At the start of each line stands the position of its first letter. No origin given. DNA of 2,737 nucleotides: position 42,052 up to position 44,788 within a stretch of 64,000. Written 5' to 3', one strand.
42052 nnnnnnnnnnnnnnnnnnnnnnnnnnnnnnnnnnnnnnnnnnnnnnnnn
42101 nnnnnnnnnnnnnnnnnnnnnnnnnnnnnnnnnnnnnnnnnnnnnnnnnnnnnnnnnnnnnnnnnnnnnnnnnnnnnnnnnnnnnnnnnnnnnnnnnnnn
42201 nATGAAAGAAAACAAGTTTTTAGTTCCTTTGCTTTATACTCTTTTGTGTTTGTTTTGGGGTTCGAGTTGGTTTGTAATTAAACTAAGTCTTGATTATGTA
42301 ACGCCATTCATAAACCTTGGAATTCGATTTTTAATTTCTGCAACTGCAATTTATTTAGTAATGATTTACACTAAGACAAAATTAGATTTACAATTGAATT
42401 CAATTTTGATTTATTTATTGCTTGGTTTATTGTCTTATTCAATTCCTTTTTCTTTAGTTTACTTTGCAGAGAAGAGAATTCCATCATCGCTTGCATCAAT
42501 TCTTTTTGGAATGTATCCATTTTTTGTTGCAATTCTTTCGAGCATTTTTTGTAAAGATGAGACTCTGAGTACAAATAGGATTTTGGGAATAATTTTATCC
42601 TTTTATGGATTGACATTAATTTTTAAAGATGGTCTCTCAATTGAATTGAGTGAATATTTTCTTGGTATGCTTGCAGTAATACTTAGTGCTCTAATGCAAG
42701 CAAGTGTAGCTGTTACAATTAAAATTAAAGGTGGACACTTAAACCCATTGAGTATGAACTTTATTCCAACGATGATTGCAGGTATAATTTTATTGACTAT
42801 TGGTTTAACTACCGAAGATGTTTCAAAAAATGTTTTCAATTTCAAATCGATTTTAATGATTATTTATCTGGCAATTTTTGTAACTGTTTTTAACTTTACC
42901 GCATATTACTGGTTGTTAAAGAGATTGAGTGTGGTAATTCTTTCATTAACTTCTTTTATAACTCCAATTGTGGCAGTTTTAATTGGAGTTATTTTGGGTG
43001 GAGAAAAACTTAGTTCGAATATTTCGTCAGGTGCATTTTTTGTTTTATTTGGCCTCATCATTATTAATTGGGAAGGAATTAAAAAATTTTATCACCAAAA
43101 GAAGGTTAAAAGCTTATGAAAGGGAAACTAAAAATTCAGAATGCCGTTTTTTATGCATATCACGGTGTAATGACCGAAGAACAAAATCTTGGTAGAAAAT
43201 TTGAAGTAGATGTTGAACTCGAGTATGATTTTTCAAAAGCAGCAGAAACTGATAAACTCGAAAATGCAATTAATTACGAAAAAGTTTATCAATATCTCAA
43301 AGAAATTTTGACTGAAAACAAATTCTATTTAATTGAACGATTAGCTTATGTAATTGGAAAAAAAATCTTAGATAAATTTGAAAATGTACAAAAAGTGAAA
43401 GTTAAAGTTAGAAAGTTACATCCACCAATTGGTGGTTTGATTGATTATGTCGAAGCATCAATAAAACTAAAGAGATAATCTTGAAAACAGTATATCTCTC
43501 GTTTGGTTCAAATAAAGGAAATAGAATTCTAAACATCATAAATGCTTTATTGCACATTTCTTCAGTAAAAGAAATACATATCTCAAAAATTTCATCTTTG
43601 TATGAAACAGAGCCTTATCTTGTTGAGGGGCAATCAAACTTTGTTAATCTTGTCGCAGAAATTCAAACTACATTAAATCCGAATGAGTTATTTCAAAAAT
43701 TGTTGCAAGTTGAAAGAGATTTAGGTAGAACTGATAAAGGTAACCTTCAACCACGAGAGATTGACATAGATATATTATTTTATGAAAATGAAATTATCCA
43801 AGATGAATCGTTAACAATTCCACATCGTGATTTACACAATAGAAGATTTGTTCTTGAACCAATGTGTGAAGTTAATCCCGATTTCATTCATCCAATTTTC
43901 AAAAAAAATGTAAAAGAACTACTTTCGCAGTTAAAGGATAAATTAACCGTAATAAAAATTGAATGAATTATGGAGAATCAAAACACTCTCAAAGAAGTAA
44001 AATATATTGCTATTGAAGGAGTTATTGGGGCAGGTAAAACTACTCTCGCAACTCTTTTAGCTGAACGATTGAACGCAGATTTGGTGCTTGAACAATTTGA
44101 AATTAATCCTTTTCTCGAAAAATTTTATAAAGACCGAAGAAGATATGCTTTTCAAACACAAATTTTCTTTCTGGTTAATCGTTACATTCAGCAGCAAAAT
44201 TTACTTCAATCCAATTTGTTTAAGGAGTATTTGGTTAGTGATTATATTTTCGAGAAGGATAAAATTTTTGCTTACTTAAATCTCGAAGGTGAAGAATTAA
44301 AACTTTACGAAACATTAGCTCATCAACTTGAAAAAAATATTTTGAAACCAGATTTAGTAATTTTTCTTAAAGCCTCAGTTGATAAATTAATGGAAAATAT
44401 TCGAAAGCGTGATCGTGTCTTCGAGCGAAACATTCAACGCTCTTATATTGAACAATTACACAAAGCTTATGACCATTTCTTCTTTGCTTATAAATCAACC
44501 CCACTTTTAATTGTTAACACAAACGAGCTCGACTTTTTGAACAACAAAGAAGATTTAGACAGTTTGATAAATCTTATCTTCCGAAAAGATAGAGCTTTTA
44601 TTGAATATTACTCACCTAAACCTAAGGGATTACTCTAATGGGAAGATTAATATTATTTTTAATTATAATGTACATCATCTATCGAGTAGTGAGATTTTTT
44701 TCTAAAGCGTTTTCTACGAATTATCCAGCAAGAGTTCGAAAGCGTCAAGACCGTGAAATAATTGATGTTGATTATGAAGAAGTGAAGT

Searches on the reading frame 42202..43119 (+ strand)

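Call 63: search_protein_families(library=pfam, proteins=[window:42202-43119:+], max_evalue=0.00001)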
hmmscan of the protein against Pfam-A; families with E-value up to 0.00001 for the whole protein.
window:42202-43119:+ (305 aa): 1 family
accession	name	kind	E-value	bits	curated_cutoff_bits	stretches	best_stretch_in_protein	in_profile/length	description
PF00892.27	EamA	-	1.5e-38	132.5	28.2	2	11-141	6-134/135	EamA-like transporter family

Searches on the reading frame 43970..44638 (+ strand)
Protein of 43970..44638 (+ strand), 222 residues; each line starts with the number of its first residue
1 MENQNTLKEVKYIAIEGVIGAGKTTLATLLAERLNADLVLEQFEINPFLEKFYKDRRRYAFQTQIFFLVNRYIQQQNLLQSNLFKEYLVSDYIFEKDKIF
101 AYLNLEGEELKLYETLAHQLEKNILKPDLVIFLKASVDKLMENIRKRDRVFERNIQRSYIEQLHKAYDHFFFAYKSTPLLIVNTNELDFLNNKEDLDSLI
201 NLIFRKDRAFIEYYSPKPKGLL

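Call 63: search_protein_families(library=pfam, proteins=[window:43970-44638:+], max_evalue=0.00001)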
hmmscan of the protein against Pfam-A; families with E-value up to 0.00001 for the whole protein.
window:43970-44638:+ (222 aa): 2 families
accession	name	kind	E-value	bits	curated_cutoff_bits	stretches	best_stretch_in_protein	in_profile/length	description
PF01712.25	dNK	-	1.6e-40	139.5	27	1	13-203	1-198/203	Deoxynucleoside kinase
PF02223.23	Thymidylate_kin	-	5.5e-09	36.4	27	1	15-171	1-163/185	Thymidylate kinase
